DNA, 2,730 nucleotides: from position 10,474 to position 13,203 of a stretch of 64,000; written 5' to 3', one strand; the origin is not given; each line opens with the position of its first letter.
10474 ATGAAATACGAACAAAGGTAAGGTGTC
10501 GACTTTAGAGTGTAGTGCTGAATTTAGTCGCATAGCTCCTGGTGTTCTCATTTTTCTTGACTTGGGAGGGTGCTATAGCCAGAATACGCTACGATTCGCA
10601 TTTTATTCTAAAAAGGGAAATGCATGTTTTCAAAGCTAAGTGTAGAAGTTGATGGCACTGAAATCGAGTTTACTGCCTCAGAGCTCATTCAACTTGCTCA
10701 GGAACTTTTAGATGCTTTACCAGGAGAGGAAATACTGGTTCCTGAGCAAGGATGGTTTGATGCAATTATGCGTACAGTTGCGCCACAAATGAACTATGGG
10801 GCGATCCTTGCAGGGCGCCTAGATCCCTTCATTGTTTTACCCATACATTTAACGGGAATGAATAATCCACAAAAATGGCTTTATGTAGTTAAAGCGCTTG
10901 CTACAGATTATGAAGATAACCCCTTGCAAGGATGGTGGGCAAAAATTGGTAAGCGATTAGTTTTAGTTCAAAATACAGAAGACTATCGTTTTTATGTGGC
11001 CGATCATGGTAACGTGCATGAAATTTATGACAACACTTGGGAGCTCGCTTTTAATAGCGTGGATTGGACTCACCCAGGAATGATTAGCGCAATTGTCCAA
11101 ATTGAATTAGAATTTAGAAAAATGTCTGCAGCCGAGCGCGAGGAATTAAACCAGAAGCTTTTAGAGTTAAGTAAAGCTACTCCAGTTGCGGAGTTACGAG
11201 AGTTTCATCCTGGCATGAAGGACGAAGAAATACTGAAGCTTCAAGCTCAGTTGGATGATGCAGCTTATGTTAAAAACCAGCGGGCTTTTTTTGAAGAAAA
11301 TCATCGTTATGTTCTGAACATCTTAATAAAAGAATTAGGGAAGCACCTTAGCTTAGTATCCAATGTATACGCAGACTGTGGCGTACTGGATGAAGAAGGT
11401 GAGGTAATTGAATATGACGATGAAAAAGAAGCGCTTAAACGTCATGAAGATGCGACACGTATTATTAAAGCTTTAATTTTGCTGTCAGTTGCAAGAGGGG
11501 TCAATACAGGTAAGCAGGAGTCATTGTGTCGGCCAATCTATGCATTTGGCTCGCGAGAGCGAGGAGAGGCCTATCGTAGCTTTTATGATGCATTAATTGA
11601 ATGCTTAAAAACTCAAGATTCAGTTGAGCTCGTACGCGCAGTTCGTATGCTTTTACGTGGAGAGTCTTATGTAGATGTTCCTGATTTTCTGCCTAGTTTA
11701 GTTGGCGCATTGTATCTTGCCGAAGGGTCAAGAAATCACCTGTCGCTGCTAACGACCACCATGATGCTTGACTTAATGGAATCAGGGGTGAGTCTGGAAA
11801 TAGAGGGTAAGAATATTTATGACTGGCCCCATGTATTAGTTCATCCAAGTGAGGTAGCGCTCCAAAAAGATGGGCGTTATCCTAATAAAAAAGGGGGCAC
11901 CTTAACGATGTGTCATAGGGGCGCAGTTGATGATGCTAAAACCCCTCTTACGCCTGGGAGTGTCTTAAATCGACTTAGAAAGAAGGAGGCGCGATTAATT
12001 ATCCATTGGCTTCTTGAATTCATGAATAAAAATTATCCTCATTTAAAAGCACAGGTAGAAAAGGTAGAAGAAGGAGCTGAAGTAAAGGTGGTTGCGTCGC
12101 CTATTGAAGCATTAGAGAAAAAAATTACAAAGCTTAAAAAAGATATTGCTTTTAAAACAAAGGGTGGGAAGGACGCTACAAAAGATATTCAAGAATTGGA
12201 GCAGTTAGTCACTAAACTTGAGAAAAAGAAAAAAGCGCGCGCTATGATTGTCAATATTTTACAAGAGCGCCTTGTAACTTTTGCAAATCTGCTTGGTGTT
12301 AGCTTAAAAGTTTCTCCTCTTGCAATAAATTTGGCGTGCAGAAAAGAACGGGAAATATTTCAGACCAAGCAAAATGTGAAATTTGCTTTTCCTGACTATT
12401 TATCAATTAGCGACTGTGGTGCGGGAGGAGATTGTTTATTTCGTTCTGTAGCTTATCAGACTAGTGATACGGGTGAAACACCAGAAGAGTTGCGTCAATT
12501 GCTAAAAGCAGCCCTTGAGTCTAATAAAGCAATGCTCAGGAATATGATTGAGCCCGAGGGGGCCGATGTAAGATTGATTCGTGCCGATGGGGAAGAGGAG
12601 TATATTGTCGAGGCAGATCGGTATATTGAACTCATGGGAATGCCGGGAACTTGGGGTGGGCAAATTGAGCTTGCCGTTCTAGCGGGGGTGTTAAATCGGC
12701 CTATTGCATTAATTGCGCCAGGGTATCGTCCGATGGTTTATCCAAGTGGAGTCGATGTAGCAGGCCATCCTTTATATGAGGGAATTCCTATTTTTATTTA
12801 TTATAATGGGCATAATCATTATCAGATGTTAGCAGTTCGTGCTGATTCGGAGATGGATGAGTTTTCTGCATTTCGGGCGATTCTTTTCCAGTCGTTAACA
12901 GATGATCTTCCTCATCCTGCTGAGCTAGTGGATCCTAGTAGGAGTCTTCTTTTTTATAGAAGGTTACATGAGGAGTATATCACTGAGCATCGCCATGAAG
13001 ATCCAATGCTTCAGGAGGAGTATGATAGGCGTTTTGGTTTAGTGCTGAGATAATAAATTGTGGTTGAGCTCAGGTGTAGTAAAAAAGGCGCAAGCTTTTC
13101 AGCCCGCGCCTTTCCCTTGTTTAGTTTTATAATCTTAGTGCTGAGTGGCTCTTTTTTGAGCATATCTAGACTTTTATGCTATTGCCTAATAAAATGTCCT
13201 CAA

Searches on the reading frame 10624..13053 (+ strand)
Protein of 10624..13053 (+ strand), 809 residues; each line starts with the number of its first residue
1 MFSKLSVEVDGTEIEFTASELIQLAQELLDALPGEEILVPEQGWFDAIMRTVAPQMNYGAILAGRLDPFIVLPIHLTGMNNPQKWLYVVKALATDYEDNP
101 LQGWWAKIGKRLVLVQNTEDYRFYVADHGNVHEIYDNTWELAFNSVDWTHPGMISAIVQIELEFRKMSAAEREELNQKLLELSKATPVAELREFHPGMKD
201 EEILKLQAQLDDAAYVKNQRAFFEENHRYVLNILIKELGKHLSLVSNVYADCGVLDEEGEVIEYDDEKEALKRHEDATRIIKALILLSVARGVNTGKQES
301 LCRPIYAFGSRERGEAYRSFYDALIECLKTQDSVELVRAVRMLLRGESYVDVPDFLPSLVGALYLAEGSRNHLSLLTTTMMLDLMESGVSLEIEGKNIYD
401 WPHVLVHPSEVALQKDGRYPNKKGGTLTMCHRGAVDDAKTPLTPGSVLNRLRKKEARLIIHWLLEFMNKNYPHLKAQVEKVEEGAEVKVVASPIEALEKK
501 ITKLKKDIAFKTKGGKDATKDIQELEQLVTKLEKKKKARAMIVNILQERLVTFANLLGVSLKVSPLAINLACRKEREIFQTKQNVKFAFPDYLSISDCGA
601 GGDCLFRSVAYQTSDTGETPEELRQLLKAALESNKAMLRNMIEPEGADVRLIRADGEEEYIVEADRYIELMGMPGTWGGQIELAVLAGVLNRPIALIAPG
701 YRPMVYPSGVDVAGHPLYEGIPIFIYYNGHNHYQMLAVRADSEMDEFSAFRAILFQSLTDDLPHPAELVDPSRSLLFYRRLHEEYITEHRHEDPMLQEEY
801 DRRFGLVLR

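Call 23: search_protein_families(library=ncbifam, proteins=[window:10624-13053:+])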
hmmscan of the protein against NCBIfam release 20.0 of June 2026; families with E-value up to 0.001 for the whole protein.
window:10624-13053:+ (809 aa): 0 families

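Call 45: search_protein_families(library=pfam, proteins=[window:10624-13053:+], max_evalue=0.001)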
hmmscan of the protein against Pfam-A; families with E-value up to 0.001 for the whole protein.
window:10624-13053:+ (809 aa): 1 family
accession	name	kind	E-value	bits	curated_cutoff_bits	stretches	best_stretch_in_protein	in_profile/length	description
PF02338.25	OTU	-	5e-11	43.7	23.3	1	601-729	3-119/128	OTU-like cysteine protease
